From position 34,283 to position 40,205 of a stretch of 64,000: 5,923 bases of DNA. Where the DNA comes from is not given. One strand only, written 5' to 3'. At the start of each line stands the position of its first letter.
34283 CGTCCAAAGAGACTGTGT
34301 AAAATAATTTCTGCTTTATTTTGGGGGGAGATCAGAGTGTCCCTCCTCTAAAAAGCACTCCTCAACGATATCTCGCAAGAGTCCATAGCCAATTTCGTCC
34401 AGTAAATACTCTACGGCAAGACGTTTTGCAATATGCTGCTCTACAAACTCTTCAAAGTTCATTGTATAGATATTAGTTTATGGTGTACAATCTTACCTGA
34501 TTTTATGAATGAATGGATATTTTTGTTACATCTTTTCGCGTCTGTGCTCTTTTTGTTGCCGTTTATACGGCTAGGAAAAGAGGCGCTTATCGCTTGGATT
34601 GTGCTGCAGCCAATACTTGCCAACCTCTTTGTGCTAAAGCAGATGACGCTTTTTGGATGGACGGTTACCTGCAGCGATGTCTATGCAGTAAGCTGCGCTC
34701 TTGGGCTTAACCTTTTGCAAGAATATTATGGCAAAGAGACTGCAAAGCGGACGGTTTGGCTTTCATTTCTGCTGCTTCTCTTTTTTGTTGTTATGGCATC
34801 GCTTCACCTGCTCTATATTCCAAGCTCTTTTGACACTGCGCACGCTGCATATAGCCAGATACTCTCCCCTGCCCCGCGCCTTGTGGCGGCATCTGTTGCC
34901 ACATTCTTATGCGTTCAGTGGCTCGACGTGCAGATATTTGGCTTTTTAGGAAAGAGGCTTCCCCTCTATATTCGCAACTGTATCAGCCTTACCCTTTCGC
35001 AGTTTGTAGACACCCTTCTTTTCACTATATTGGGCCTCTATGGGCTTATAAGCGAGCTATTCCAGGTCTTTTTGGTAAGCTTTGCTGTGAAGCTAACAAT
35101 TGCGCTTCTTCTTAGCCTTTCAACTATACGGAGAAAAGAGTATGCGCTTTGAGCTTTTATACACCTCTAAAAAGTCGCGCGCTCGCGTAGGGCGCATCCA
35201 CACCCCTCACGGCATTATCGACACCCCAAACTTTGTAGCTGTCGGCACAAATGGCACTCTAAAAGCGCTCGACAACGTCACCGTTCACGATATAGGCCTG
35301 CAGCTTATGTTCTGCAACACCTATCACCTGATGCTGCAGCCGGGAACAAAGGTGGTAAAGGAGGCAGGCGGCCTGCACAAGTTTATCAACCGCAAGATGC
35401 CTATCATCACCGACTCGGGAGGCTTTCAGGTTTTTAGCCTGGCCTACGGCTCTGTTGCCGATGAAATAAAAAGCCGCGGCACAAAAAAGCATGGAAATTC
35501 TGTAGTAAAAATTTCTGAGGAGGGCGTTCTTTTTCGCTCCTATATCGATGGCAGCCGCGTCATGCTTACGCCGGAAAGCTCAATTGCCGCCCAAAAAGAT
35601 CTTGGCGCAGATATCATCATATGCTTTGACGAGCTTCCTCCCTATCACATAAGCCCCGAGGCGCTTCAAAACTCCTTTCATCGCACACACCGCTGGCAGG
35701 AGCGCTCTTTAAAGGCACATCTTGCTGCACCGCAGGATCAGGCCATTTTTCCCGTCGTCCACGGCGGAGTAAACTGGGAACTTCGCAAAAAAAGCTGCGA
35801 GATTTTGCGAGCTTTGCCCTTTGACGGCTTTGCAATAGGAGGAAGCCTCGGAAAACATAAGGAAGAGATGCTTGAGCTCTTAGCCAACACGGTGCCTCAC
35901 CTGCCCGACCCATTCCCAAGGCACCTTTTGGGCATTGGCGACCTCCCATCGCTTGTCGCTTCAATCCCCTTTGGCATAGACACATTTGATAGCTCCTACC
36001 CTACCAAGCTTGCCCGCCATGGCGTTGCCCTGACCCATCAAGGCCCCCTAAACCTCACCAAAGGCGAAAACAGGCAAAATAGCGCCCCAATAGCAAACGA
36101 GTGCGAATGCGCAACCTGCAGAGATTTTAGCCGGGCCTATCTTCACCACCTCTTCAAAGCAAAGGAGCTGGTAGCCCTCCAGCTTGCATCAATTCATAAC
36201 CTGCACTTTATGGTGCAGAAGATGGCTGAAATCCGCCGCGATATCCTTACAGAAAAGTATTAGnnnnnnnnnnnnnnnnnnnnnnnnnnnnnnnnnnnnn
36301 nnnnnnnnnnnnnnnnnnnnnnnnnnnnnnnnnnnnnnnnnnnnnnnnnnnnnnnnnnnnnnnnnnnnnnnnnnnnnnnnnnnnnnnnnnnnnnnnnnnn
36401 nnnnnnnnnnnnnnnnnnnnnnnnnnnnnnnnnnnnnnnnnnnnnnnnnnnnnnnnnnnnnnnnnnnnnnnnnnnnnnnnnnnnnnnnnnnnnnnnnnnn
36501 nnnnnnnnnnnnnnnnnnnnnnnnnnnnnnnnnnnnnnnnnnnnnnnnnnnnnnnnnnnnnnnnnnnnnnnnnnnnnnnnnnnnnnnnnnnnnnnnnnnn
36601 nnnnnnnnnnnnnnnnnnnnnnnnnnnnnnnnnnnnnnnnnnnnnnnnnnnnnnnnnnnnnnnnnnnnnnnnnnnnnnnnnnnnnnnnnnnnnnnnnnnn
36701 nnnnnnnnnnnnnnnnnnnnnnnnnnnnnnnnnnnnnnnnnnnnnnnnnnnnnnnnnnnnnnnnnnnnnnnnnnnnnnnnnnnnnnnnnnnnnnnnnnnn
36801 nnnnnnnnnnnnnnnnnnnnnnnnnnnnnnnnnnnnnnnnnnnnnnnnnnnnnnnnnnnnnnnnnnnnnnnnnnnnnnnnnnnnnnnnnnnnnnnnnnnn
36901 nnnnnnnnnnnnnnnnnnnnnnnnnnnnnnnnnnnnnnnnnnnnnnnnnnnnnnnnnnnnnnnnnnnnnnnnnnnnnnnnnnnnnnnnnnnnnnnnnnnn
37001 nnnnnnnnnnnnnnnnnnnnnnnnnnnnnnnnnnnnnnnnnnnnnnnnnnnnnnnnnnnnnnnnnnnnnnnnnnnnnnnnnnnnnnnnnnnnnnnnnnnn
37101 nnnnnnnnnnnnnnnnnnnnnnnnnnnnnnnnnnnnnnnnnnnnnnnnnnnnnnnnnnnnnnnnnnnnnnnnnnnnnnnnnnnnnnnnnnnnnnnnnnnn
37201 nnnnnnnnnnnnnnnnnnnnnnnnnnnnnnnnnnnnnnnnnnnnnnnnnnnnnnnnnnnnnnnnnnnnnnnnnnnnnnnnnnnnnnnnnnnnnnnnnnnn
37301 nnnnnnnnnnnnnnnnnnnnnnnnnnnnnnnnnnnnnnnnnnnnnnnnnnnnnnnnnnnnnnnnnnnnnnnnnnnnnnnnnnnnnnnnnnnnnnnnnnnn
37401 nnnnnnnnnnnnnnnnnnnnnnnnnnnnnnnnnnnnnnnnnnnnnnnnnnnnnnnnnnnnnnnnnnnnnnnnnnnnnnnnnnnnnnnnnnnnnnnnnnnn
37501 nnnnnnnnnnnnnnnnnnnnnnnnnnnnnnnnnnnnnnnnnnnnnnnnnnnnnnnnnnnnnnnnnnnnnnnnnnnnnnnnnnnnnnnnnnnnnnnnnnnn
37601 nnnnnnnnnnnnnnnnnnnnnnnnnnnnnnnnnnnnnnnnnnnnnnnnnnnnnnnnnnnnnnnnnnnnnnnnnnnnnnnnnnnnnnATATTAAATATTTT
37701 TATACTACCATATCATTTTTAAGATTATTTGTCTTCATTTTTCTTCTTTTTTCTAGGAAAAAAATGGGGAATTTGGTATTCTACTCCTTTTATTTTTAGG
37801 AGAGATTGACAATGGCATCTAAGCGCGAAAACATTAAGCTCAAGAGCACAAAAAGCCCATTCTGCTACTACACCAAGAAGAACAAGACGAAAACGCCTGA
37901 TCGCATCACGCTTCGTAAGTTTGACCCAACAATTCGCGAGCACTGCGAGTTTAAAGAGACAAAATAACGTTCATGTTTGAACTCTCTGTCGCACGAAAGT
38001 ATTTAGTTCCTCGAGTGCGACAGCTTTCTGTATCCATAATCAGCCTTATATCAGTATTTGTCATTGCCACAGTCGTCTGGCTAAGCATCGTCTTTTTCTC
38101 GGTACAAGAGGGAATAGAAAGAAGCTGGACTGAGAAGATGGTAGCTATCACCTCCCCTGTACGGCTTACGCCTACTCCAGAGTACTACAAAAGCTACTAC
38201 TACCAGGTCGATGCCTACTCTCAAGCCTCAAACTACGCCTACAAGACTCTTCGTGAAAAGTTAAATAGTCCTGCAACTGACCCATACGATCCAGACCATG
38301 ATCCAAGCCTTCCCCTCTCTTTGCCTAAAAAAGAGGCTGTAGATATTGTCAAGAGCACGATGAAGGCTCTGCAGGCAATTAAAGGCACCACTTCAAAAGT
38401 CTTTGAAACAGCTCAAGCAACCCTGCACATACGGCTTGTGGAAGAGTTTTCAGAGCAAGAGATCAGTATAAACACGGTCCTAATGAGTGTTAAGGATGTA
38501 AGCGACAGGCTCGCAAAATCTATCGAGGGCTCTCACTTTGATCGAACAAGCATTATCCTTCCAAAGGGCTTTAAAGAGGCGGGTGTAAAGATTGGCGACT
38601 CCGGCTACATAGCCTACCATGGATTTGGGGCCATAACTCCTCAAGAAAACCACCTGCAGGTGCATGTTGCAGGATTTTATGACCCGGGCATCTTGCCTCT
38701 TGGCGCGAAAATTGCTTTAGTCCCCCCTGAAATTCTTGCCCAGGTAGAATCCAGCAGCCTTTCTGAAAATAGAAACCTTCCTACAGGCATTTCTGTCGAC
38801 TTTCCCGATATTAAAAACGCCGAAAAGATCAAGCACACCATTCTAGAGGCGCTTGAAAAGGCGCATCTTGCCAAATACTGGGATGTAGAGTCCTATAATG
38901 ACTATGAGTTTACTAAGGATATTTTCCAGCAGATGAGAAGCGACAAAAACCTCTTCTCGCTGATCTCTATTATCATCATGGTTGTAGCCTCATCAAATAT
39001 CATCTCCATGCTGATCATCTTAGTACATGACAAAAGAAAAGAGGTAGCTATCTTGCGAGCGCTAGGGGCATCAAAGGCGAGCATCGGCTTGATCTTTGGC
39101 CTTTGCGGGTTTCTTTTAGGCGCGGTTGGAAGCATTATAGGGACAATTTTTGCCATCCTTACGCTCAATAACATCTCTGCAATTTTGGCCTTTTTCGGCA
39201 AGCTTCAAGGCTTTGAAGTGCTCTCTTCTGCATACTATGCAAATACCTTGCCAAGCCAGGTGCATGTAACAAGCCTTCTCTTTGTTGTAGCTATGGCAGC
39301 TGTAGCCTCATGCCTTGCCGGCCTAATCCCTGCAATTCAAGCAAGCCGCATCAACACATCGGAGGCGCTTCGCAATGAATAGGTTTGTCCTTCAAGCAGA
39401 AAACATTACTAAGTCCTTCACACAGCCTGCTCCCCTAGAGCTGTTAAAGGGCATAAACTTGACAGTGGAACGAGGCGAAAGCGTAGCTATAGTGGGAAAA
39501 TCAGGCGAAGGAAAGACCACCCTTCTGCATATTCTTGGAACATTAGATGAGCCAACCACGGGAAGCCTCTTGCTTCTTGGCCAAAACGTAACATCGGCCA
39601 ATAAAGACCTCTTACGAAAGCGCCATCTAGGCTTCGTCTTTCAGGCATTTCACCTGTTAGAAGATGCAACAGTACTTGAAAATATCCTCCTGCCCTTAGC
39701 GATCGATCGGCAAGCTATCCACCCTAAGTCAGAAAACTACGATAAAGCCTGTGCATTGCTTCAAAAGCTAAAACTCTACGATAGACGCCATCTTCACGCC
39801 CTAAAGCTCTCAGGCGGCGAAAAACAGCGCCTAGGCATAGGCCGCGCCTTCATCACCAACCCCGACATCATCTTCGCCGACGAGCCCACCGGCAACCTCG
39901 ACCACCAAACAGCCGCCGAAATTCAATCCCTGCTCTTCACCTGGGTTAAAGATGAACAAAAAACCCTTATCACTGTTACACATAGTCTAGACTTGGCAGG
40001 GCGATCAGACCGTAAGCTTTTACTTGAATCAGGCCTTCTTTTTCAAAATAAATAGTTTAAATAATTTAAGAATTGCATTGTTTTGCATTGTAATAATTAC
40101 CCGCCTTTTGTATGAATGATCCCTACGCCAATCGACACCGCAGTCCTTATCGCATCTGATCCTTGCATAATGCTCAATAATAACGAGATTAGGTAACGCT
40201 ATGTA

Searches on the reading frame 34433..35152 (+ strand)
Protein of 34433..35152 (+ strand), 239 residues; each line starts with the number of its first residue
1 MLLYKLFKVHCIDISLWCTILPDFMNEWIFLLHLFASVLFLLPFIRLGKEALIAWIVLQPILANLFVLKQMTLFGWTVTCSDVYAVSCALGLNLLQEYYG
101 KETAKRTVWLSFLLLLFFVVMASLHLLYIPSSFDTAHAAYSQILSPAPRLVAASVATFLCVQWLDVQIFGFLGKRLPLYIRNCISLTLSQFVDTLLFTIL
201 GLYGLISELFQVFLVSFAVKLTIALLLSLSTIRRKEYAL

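Call 60: search_protein_families(library=pfam, proteins=[window:34433-35152:+], max_evalue=0.00001)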
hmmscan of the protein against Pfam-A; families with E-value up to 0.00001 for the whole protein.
window:34433-35152:+ (239 aa): 1 family
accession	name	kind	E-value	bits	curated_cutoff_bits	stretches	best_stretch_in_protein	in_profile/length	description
PF02592.20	Vut_1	-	5.1e-28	98.8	27.2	1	90-229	12-147/152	Putative vitamin uptake transporter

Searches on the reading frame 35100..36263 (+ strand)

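Call 60: search_protein_families(library=pfam, proteins=[window:35100-36263:+], max_evalue=0.00001)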
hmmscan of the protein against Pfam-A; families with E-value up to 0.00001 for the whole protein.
window:35100-36263:+ (387 aa): 1 family
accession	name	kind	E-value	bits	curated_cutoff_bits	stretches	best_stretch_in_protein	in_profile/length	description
PF01702.25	TGT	-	7.8e-120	400.6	26.3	1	27-386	2-343/357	Queuine tRNA-ribosyltransferase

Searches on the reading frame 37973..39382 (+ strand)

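Call 60: search_protein_families(library=pfam, proteins=[window:37973-39382:+], max_evalue=0.00001)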
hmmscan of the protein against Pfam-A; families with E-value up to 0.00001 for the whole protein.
window:37973-39382:+ (469 aa): 1 family
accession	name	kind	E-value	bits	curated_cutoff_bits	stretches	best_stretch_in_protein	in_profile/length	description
PF02687.27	FtsX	-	1.2e-12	48.4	25.5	1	330-461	2-119/120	FtsX-like permease C-terminal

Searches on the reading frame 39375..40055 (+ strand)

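Call 60: search_protein_families(library=pfam, proteins=[window:39375-40055:+], max_evalue=0.00001)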
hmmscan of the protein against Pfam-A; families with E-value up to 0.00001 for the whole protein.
window:39375-40055:+ (226 aa): 1 family
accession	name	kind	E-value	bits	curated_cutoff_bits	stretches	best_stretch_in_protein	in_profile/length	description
PF00005.33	ABC_tran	-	3.6e-31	109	25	1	24-172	1-136/137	ABC transporter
